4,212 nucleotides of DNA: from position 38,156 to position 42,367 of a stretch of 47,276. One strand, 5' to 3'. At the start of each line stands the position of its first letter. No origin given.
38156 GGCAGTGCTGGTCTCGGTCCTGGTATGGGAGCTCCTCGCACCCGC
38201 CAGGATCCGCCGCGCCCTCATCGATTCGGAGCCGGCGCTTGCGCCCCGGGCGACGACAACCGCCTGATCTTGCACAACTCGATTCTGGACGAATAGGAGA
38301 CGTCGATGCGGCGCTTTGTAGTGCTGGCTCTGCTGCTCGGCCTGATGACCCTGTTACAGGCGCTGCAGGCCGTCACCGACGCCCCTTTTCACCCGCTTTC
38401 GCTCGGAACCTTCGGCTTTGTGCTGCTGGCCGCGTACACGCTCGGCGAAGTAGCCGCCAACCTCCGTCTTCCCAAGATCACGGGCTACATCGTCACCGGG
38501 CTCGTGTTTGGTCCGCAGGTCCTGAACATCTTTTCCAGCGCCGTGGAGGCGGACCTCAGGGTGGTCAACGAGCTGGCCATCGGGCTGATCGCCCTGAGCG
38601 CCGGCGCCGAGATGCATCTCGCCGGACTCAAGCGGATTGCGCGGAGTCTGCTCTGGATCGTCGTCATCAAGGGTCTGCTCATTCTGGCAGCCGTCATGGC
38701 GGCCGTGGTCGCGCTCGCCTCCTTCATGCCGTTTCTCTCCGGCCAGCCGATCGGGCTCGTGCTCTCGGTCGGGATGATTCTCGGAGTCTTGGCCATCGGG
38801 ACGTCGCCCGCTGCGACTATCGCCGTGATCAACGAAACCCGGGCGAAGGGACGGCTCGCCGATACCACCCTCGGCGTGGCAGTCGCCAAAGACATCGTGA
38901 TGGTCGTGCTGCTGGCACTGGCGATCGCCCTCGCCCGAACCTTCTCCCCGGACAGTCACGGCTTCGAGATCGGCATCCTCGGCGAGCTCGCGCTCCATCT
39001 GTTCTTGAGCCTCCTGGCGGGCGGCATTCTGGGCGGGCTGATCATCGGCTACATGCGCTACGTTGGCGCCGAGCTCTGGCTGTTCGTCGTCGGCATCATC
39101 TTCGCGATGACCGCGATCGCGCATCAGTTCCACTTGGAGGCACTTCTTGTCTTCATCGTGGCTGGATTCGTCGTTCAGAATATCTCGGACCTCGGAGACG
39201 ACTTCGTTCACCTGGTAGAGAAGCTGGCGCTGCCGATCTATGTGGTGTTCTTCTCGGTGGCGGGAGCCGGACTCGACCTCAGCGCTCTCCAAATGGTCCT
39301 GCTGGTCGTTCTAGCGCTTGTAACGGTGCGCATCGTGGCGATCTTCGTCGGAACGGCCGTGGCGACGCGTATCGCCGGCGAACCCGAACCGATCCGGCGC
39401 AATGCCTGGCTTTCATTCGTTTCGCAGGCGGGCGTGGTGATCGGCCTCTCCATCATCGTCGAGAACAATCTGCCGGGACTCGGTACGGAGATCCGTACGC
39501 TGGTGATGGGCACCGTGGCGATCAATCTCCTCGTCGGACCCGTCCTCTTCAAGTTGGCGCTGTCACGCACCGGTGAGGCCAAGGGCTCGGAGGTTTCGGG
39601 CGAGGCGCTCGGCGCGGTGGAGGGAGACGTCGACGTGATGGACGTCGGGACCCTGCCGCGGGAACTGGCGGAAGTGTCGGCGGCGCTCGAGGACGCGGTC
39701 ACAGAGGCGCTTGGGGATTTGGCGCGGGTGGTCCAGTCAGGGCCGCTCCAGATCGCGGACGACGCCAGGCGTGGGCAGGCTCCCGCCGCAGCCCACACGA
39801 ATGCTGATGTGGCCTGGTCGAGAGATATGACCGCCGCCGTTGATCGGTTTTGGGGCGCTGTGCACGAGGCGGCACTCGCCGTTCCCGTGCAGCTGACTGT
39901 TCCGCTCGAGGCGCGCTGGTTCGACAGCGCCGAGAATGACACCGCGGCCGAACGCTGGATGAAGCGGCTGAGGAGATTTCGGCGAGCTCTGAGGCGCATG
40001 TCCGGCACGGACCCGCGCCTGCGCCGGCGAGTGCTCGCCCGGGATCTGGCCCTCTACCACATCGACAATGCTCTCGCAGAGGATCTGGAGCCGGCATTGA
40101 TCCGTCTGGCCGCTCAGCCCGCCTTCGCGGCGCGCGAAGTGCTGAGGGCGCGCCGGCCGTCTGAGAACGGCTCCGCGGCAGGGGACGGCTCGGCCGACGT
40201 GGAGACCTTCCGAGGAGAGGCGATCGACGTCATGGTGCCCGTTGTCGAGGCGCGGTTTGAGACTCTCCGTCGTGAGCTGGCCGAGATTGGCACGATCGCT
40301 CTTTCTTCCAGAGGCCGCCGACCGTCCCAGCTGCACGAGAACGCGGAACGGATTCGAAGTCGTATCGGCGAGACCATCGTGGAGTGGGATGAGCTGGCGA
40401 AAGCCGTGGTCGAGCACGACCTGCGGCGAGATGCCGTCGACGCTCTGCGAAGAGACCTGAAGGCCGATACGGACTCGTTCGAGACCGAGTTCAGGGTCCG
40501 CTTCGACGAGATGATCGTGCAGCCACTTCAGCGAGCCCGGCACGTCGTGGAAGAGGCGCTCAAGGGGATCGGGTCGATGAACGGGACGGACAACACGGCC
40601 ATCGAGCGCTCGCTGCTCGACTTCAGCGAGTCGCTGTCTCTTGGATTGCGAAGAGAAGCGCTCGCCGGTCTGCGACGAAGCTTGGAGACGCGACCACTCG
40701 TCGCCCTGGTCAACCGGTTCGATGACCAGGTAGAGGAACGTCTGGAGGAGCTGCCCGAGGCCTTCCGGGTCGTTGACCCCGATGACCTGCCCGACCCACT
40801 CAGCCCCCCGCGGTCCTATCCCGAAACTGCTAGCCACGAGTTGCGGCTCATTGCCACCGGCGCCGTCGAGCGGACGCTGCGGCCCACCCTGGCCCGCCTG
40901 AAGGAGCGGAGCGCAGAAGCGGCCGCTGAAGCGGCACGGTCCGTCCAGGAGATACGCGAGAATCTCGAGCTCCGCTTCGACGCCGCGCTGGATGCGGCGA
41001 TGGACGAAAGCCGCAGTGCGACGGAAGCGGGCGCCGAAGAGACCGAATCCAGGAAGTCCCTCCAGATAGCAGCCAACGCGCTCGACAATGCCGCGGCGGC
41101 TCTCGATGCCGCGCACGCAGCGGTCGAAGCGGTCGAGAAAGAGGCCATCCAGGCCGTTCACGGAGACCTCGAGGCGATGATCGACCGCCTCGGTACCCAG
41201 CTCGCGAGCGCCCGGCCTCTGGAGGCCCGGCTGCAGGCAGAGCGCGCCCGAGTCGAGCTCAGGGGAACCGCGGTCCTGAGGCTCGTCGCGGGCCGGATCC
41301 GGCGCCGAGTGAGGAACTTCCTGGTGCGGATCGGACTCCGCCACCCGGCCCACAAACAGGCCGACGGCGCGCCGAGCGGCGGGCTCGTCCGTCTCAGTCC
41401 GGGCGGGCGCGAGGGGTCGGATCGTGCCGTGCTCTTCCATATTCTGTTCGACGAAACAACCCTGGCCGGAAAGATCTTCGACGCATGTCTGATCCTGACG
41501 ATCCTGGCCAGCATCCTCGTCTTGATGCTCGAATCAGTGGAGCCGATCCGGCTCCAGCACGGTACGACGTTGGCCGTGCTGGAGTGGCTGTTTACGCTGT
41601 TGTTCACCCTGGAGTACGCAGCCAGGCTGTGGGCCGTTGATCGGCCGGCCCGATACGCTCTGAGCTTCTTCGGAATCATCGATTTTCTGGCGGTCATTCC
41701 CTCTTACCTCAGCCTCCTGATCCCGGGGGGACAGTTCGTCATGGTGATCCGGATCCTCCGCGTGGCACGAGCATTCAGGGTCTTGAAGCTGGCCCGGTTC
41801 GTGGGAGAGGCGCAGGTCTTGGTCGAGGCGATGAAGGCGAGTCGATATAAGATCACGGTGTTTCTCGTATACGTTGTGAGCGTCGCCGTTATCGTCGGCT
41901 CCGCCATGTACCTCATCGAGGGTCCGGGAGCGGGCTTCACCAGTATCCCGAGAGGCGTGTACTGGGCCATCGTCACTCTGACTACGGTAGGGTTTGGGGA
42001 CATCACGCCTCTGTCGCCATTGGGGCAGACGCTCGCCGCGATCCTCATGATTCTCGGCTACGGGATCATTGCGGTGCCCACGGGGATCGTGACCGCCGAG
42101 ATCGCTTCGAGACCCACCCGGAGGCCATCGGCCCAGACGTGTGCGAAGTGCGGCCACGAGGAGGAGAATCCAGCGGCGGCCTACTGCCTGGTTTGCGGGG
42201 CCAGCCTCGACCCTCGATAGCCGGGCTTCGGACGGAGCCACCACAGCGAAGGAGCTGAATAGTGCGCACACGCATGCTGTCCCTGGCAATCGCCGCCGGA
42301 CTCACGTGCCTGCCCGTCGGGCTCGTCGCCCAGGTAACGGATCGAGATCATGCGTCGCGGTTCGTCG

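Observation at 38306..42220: Single 1304-aa polypeptide joining a CPA antiporter domain to a voltage-gated K+ channel through a ~620-aa helical spacer, ending in a zinc ribbon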

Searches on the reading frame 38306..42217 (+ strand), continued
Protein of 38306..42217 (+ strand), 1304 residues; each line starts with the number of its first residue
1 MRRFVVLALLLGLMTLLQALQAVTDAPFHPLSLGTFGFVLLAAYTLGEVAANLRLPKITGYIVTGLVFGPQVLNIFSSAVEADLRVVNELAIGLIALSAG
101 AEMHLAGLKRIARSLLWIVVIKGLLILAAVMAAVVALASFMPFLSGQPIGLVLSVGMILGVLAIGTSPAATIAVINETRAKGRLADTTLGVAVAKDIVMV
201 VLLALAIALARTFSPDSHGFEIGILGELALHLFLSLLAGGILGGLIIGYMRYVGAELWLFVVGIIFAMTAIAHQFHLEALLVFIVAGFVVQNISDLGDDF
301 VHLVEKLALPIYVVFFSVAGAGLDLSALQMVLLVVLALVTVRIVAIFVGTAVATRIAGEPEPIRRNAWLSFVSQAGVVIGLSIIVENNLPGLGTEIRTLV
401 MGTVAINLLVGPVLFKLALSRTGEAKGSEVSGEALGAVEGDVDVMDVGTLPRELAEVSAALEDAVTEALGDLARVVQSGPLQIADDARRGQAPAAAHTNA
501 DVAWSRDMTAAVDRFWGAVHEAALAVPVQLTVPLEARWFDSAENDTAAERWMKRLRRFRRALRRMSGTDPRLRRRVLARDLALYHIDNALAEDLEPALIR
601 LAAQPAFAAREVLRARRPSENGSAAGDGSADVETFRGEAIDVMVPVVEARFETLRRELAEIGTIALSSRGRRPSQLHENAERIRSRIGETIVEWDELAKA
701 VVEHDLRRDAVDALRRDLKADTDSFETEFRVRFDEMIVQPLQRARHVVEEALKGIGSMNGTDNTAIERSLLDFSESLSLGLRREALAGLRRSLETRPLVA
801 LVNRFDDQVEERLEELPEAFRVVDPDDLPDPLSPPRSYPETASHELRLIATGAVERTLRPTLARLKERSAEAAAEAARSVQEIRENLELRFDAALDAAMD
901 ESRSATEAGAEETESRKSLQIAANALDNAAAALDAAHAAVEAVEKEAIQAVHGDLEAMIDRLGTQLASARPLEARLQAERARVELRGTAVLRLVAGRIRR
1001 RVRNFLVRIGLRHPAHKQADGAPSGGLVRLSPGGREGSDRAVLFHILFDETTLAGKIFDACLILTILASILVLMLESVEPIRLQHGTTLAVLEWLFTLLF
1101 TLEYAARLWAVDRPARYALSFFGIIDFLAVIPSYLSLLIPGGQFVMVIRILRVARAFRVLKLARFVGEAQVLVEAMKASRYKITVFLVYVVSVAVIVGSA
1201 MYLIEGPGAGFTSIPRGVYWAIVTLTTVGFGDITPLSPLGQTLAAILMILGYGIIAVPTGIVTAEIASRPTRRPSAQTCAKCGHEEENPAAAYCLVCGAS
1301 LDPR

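Call 47: find_encoding_contigs(protein=P0035, flank=6000, max_places=1)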
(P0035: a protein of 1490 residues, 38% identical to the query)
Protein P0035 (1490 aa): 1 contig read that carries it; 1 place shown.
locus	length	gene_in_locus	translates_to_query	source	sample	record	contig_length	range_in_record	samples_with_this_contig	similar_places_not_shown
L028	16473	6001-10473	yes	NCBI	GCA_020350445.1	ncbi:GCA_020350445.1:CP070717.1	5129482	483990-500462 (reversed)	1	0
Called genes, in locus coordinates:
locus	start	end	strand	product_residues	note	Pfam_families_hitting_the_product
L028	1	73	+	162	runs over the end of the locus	-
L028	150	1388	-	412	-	PF07719:TPR_2 (faint), PF13174:TPR_6 (faint), PF13181:TPR_8 (faint), PF13428:TPR_14 (faint), PF13432:TPR_16 (faint), PF14559:TPR_19 (faint)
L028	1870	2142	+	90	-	-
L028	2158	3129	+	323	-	-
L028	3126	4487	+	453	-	PF00070:Pyr_redox (faint), PF01262:AlaDh_PNT_C (faint), PF01266:DAO (faint), PF01488:Shikimate_DH (faint), PF02254:TrkA_N, PF02080:TrkA_C, PF02254:TrkA_N, PF02080:TrkA_C, +12 more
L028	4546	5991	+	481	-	PF02386:TrkH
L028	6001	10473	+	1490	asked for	PF00999:Na_H_Exchanger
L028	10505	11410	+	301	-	PF00924:MS_channel_2nd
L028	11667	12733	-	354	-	PF03577:Peptidase_C69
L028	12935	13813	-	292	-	PF05593:RHS_repeat (faint), PF07661:MORN_2 (faint)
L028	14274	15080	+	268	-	PF05013:FGase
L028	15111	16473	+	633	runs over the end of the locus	PF08014:MATCAP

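Call 48: find_encoding_contigs(protein=P0041, flank=6000, max_places=1)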
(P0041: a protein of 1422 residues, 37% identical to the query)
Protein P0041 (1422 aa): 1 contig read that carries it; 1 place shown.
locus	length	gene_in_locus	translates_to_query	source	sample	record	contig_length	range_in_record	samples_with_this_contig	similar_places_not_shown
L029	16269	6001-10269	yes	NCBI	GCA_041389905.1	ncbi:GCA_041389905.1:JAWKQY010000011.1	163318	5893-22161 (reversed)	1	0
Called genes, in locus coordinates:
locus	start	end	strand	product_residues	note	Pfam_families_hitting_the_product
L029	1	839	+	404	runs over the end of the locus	PF01483:P_proprotein (weak)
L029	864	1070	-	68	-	-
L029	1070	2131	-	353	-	-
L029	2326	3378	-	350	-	-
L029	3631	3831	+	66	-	-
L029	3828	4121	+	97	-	-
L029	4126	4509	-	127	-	-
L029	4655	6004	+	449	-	-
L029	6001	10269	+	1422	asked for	PF00999:Na_H_Exchanger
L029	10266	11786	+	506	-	PF00924:MS_channel_2nd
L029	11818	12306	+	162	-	-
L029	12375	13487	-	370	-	-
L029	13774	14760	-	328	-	PF00027:cNMP_binding, PF04324:Fer2_BFD (weak)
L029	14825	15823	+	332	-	PF09995:MPAB_Lcp_cat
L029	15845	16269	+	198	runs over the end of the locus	PF02525:Flavodoxin_2, PF03358:FMN_red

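Call 49: find_encoding_contigs(protein=P0006, flank=6000, max_places=1)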
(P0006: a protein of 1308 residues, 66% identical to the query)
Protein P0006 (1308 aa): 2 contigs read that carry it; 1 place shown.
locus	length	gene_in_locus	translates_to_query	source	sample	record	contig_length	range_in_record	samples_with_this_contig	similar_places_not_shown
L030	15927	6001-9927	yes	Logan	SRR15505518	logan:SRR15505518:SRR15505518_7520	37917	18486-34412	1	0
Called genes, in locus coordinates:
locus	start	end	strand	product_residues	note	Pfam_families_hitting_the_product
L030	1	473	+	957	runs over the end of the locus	PF00069:Pkinase, PF01636:APH (faint), PF07714:PK_Tyr_Ser-Thr, PF26550:Tricorn_2nd (faint), PF26549:Tricorn_N, PF07676:PD40 (weak)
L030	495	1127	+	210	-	PF05618:RimB-like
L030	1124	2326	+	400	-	PF18030:Rimk_N, PF14397:ATPgrasp_ST (faint), PF02655:ATP-grasp_3 (weak), PF02955:GSH-S_ATP, PF08443:RimK, PF02080:TrkA_C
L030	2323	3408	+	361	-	PF24827:AstE_AspA_cat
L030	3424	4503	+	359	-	PF17396:DUF1611_N, PF07755:DUF1611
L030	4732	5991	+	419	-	PF00999:Na_H_Exchanger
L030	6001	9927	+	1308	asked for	PF00999:Na_H_Exchanger, PF00520:Ion_trans, PF07885:Ion_trans_2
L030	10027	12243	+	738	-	PF00324:AA_permease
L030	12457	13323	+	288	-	PF05552:MS_channel_1st_1, PF21088:MS_channel_1st, PF00924:MS_channel_2nd, PF21082:MS_channel_3rd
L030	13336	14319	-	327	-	PF01544:CorA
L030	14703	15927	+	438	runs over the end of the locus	PF04966:OprB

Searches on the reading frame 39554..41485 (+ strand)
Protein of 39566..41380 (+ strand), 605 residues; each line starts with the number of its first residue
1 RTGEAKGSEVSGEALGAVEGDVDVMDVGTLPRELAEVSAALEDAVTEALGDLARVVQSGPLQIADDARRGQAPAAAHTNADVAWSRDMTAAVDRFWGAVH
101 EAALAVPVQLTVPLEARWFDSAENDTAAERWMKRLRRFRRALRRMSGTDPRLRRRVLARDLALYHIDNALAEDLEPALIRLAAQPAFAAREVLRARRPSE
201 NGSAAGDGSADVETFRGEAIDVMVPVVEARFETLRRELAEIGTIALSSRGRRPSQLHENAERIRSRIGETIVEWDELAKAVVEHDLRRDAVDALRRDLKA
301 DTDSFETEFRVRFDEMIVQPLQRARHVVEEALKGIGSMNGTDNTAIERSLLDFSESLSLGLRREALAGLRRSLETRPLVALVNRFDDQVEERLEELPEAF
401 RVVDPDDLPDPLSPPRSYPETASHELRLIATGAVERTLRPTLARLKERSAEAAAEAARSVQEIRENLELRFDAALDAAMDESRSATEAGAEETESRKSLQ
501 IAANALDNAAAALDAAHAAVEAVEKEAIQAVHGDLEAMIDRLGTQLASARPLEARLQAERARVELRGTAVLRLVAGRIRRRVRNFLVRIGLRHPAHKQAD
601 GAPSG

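Call 11: search_protein_representatives(protein=window:39566-41380:+)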
Query: 605 residues. Proteins with E-value up to 0.001 (for the whole library): 6; up to 1e-10: 4; up to 1e-30: 3. The best 6 are listed.
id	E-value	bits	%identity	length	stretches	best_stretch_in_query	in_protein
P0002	4.8e-184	629.7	58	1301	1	2-600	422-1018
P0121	3.1e-79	283.8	42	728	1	158-593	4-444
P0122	2.1e-52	195.2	53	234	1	389-603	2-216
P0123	9.2e-18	81.0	45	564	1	27-145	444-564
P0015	4.5e-05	39.1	20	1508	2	211-584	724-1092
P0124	9.0e-05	38.1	45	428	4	85-136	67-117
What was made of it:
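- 39659..41335 (+): Folded cytoplasmic helical domain (aa 452-1010). It has helices up to 84 residues long, a few short strands, and conserved motifs RRPSxLH (671-677), LAGLRR (786-791) and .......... (822-831). The linker alone finds only 6 hits among 1.84 billion representatives (call 11).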

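Call 15: search_protein_families(library=pfam, proteins=[P0121, P0123], max_evalue=0.05)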
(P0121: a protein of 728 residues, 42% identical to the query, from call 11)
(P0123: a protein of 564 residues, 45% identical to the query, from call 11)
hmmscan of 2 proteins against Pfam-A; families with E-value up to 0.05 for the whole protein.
P0121 (728 aa): 4 families
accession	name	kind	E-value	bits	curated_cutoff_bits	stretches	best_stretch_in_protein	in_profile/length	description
PF00520.37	Ion_trans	-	9e-36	123.7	25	1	481-695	2-237/241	Ion transport protein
PF07885.22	Ion_trans_2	-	3.1e-12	46.6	22.5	1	617-689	4-75/79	Ion channel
PF13248.11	Zn_ribbon_3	-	0.0039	17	27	1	703-726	4-26/26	zinc-ribbon domain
PF24460.1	DUF7575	-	0.036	13.9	28.5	0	700-726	2-27/28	Domain of unknown function (DUF7575)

P0123 (564 aa): 1 family
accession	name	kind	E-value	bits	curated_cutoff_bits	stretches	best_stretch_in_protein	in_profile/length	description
PF00999.27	Na_H_Exchanger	-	4.2e-23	82.3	26.2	1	45-416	9-370/375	Sodium/hydrogen exchanger, transmembrane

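Call 44: predict_structure(alignment_id=A4)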
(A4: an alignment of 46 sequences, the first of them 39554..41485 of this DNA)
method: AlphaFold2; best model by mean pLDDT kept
length: 644 residues; sequences in the alignment: 46
mean_pLDDT: 85.1   pTM: 0.74
mean pLDDT of the five models: 85.1, 82.6, 81.4, 80.2, 80.1
residues with pLDDT >= 90: 416; 70-90: 108; 50-70: 59; < 50: 61
segments of 3 or more residues with pLDDT < 50: 9-29, 208-215, 600-617, 634-644
pLDDT, mean of each block of 10 residues (from residue 1): 50 43 46 87 98 97 91 69 78 98 98 95 90 93 93 91 98 97 95 88 60 53 91 97 91 91 97 96 93 92 95 97 98 97 92 96 96 96 97 95 93 86 90 92 95 97 98 98 91 68 97 98 97 93 87 71 74 76 87 71 41 47 58 45 38
secondary structure, 60 per line:
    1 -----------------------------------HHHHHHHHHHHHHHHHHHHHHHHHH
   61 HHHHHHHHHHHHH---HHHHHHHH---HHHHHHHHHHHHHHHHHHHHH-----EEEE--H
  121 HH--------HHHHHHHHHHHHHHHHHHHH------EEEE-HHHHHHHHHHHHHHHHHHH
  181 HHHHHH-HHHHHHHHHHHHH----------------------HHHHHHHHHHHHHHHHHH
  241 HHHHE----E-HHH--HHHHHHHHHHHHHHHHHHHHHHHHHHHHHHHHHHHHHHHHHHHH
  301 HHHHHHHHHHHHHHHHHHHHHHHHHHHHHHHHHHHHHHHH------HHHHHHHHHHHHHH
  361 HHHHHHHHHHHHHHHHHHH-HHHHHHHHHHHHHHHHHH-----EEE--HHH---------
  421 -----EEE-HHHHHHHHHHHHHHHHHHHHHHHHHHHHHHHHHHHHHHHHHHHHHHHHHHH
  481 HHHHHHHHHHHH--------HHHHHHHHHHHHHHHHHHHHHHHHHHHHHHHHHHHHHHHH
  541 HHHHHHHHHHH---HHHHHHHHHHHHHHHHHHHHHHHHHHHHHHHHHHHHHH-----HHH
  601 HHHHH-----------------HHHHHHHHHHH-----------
elements in order: H36-73 H77-84 H88-108 E114-117 H131-150 E157-160 H162-186 H188-200 H223-244 H257-340 H347-379 H381-398 E404-406 E426-428 H430-492 H501-551 H555-592 H598-605 H623-633
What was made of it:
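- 39659..41335 (+): AF2 pLDDT 85.1, pTM 0.74 (call 44).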

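Call 46: fold_search(model_id=the predicted structure, library=pdb)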
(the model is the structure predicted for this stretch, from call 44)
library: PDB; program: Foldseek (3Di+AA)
matches with E <= 10: 170; with E <= 0.001: 0
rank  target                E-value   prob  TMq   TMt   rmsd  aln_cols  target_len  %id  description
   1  9u80_R                6.1e-02  0.30  0.11  0.17  44.8       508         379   11  Cryo-EM structure of conivaptan-bound human vasopressin V2 receptor complex with Fab (released 2025-12-10)
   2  9em7_A                1.0e-01  0.15  0.10  0.09  29.0       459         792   13  Oligomeric structure of SynDLP in presence of GTP (released 2024-09-11)
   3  7n6g_3M               2.7e-01  0.28  0.13  0.19  41.7       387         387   14  C1 of central pair (released 2022-05-18)
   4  8qyk_A                3.2e-01  0.69  0.17  0.35  33.1       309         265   11  Zorya anti-bacteriophage defense system ZorAB, ZorA delta_359-592, ZorA tail middle deletion. (released 2024-11-06)
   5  7uw5_A                3.2e-01  0.06  0.08  0.08  36.7       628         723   12  EcMscK G924S mutant in a closed conformation (released 2022-11-23)
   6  7n6g_3N               3.3e-01  0.25  0.13  0.18  40.1       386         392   14  C1 of central pair (released 2022-05-18)
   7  7n6g_3V               3.8e-01  0.15  0.11  0.16  35.8       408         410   15  C1 of central pair (released 2022-05-18)
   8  8cu7                  4.8e-01  0.11  0.12  0.17  43.1       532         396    9  Crystal structure of A2AAR-StaR2-bRIL in complex with a novel A2a antagonist, LJ-4517 (released 2022-08-31)
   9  8w20_A                5.2e-01  0.05  0.09  0.08  54.5       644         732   13  Umb1 umbrella toxin particle (released 2024-04-17)
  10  8qyd_A                5.7e-01  0.54  0.17  0.34  33.5       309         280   11  Zorya anti-bacteriophage defense system ZorAB (released 2024-11-06)
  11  8qyh_A                6.2e-01  0.54  0.17  0.35  33.8       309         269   11  Zorya anti-bacteriophage defense system ZorAB ZorA E86A_E89A, Calcium binding site mutation (released 2024-11-06)
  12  8gl3                  6.8e-01  0.75  0.18  0.43   8.2       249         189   15  De novo design of monomeric helical bundles for pH-controlled membrane lysis (released 2023-09-06)
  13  8gel_A                7.1e-01  0.07  0.11  0.13  38.6       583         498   13  Cryo-EM structure of synthetic tetrameric building block sC4 (released 2024-03-13)
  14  8rwd                  7.8e-01  0.11  0.13  0.19  43.3       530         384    9  Crystal structure of the adenosine A2A receptor in complex with the synthetic photoswitch 'StilSwitch3 (released 2025-01-08)
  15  7n6g_3R               8.9e-01  0.23  0.16  0.25  44.4       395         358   14  C1 of central pair (released 2022-05-18)
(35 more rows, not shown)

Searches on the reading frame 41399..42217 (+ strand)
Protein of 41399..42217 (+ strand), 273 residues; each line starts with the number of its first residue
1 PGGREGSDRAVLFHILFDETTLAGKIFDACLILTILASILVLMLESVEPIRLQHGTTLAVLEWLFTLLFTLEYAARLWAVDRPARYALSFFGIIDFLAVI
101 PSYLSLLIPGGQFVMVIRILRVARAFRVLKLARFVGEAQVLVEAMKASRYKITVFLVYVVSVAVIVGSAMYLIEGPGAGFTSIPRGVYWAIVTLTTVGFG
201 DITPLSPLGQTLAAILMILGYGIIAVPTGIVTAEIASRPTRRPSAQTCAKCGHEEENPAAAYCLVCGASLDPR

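Call 43: find_homologous_proteins(query=window:41399-42217:+, max_evalue=1e-10)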
Query window:41399-42217:+ (273 aa): 8000 proteins with E <= 1e-10 among 8000 candidates; the best 120 are listed.
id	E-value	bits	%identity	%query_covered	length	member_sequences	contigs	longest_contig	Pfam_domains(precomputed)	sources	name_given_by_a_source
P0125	1.4e-111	390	78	84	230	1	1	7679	PF00520.38,PF07885.23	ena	-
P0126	2.6e-106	373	63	99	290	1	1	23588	PF00520.38,PF24460.2,PF07885.23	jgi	-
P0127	1.0e-105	371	63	99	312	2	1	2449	PF00520.38,PF07885.23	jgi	-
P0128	5.3e-105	369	65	99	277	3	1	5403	PF00520.38,PF07885.23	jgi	-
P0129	1.0e-104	368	62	100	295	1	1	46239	PF00520.38,PF07885.23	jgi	jgi:voltage-gated potassium channel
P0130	1.1e-104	368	63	99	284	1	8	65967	PF00520.38,PF07885.23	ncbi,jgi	jgi:voltage-gated potassium channel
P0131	2.4e-104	367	61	100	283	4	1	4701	PF00520.38,PF07885.23,PF13248.12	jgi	jgi:voltage-gated potassium channel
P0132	2.9e-104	367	63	99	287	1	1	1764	PF00520.38,PF07885.23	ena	-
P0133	1.4e-103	364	62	99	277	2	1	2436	PF00520.38,PF07885.23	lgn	-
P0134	1.5e-103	364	63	99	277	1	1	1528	PF00520.38,PF07885.23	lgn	-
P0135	2.0e-103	364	61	100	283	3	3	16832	PF00520.38,PF07885.23,PF13248.12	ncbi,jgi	jgi:voltage-gated potassium channel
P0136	4.0e-103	363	61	99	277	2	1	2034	PF00520.38,PF07885.23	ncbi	-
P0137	4.4e-103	363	62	98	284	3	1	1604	PF00520.38,PF07885.23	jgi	jgi:voltage-gated potassium channel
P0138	5.2e-103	362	63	99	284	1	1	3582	PF00520.38,PF07885.23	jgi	-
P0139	6.9e-103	362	62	99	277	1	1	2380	PF00520.38,PF07885.23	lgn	-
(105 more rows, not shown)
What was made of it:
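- Closest known: Stand-alone bacterial Kv channels with a C-terminal zinc ribbon. Same: 58-65% identity over the whole module, including the pre-S1 helix and the zinc ribbon (call 43).
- Stand-alone ~277-aa Kv–zinc-ribbon homologues are 58-65% identical over 99% of the module, and many are from Gemmatimonadota (call 43). The module is an unmodified copy of a common stand-alone channel (call 43). The Kv module is almost unchanged from stand-alone channels (call 43).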
